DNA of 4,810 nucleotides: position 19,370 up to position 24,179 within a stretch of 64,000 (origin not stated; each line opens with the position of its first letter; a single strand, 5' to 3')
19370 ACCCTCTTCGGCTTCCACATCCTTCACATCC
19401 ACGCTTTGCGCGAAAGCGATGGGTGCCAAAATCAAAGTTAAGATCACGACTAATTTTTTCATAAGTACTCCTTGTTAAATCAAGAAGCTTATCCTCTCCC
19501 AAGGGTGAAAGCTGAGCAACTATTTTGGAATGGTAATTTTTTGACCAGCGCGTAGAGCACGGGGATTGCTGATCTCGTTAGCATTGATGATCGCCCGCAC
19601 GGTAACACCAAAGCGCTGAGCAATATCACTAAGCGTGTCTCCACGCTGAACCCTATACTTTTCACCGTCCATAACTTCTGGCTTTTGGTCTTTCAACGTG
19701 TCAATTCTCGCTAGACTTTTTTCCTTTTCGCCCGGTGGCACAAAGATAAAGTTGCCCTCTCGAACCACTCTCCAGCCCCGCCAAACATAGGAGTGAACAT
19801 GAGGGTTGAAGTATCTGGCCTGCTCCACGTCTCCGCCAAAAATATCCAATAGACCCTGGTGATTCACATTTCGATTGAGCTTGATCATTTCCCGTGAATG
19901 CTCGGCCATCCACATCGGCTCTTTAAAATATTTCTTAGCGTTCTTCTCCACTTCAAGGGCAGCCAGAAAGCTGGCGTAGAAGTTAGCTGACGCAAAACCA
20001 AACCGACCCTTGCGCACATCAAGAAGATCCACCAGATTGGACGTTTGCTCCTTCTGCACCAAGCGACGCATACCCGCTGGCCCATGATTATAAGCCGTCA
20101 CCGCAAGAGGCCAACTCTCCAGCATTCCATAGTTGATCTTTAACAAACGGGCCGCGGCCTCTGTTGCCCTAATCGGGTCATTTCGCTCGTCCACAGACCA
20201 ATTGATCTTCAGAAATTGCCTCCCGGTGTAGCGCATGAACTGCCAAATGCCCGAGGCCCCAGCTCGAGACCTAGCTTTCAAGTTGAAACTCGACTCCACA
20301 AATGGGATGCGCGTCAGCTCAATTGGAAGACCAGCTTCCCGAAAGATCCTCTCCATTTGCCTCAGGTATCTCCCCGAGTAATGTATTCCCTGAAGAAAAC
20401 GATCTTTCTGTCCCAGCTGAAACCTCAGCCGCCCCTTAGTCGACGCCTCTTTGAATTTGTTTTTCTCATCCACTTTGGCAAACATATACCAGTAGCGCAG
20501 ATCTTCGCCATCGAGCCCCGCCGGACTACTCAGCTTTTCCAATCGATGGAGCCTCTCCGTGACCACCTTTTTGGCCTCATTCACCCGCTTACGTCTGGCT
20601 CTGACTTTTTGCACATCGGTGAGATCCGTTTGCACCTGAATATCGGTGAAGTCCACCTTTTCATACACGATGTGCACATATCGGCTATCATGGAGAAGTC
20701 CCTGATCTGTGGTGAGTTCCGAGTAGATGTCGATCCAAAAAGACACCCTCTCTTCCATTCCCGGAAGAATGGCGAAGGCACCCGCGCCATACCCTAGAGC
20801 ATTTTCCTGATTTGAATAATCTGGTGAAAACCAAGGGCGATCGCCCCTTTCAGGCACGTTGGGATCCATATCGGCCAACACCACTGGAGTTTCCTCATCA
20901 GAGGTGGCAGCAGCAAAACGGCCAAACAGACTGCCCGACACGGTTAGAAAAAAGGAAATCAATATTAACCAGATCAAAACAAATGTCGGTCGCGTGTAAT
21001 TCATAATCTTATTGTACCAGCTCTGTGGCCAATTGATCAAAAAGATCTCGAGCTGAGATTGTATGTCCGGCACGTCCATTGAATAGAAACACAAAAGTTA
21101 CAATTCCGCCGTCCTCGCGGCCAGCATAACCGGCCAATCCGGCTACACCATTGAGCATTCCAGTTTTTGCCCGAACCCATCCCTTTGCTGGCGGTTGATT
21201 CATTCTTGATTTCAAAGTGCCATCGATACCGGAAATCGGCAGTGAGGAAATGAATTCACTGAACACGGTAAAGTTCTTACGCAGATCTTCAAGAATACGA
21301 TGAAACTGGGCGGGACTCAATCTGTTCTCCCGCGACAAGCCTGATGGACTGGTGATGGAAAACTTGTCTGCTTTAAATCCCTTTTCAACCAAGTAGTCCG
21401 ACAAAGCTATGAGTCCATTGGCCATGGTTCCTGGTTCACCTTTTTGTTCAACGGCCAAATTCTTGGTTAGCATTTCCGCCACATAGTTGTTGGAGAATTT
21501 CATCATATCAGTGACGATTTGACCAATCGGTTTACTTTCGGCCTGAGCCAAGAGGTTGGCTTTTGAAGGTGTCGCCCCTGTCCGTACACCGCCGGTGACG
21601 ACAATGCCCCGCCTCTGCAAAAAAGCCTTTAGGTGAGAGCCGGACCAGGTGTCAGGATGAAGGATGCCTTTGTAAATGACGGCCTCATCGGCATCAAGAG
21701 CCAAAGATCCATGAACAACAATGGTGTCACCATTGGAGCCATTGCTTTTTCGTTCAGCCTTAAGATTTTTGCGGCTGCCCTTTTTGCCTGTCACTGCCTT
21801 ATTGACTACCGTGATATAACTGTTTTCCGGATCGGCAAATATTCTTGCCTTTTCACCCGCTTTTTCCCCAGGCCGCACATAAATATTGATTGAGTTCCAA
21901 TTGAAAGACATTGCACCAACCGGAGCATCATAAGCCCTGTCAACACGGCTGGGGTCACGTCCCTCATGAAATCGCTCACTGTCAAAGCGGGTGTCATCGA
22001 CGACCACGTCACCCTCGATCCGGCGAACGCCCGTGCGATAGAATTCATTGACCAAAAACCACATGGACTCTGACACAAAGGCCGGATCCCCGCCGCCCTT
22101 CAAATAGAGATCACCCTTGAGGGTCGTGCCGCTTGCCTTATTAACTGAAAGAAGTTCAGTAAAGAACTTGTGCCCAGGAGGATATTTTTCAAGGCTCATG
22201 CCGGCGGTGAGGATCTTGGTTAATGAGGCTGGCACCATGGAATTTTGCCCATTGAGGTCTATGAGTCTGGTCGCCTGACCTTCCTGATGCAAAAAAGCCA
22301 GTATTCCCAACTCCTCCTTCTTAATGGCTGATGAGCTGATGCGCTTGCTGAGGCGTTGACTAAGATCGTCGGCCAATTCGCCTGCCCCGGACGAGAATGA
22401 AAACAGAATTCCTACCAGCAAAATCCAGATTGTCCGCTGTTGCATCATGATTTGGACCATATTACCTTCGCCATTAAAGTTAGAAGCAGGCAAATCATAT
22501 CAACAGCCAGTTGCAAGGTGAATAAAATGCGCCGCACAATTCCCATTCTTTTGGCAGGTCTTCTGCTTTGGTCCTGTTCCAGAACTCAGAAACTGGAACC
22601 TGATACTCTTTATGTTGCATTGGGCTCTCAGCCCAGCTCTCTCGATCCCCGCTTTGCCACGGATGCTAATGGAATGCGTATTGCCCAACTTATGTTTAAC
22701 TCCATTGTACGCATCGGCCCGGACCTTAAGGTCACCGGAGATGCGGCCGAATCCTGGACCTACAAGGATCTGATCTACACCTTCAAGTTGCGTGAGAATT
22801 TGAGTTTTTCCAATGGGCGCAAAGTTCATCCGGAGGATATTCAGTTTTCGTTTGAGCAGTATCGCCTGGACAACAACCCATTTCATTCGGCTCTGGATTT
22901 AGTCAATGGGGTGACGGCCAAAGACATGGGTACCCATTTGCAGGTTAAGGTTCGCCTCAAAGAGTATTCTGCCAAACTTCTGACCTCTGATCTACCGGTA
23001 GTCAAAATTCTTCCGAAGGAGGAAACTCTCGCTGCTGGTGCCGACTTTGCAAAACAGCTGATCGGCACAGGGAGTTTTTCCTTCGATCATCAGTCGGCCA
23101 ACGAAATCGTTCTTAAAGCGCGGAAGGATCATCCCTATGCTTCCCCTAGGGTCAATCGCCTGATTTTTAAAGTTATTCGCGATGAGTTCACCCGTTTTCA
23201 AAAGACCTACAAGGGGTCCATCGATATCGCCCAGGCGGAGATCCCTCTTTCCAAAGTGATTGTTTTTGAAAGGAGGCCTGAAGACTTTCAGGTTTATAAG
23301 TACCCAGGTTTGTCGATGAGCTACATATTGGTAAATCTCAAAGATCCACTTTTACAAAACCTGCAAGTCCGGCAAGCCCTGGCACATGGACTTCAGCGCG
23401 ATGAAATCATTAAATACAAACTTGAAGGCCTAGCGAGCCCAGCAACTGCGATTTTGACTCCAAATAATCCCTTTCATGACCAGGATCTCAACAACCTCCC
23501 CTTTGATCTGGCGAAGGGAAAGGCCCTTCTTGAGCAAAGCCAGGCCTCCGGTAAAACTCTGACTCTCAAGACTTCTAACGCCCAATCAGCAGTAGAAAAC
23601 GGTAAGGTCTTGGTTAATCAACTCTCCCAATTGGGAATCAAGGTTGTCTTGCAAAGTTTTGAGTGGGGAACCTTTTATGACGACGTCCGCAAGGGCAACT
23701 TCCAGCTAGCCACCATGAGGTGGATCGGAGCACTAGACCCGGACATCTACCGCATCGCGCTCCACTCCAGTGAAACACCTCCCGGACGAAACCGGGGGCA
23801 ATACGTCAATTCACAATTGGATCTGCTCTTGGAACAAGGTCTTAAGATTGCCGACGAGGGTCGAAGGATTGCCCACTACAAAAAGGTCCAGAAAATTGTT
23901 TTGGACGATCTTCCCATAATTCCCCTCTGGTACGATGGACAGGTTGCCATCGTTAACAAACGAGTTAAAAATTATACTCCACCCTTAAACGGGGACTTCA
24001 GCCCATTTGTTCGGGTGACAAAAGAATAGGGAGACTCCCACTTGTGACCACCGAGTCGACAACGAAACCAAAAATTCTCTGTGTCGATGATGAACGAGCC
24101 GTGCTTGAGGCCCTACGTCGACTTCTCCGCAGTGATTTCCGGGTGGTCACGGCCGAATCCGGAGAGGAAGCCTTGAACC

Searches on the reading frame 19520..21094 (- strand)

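Call 73: search_protein_families(library=pfam, proteins=[window:19520-21094:-])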
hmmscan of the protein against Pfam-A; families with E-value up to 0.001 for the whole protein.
window:19520-21094:- (524 aa): 3 families
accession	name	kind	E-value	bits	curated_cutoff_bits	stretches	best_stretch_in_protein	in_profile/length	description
PF01464.25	SLT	-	7.8e-21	74.3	21.3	1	257-351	14-110/117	Transglycosylase SLT domain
PF01476.26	LysM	-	2.2e-17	63.2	20.9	1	480-523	1-43/43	LysM domain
PF23473.1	LysM3_LYK4_5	-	8.2e-07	29.5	29.3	1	480-510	5-35/48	LYK4/5 LysM3 domain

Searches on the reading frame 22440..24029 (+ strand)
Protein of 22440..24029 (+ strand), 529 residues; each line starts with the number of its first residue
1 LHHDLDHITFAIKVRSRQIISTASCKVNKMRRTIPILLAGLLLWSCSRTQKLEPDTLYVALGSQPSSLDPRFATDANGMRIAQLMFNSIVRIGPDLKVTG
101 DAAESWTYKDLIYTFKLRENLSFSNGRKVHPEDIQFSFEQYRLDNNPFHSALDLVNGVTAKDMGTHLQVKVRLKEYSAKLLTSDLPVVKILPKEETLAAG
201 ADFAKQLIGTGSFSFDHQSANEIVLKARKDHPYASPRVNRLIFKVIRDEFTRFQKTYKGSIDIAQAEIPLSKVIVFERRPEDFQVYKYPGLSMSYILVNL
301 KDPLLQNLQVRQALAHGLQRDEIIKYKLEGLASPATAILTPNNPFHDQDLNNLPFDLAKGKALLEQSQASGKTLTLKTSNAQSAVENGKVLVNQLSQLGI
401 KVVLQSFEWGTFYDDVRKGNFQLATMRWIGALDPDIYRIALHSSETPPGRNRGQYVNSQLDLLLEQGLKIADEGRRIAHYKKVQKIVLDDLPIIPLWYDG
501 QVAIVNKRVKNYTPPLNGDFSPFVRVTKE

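Call 73: search_protein_families(library=pfam, proteins=[window:22440-24029:+])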
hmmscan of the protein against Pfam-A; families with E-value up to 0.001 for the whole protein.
window:22440-24029:+ (529 aa): 1 family
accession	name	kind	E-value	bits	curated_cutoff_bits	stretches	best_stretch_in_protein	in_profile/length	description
PF00496.27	SBP_bac_5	-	2.5e-57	195.1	32.4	1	98-437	2-356/368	Bacterial extracellular solute-binding proteins, family 5 Middle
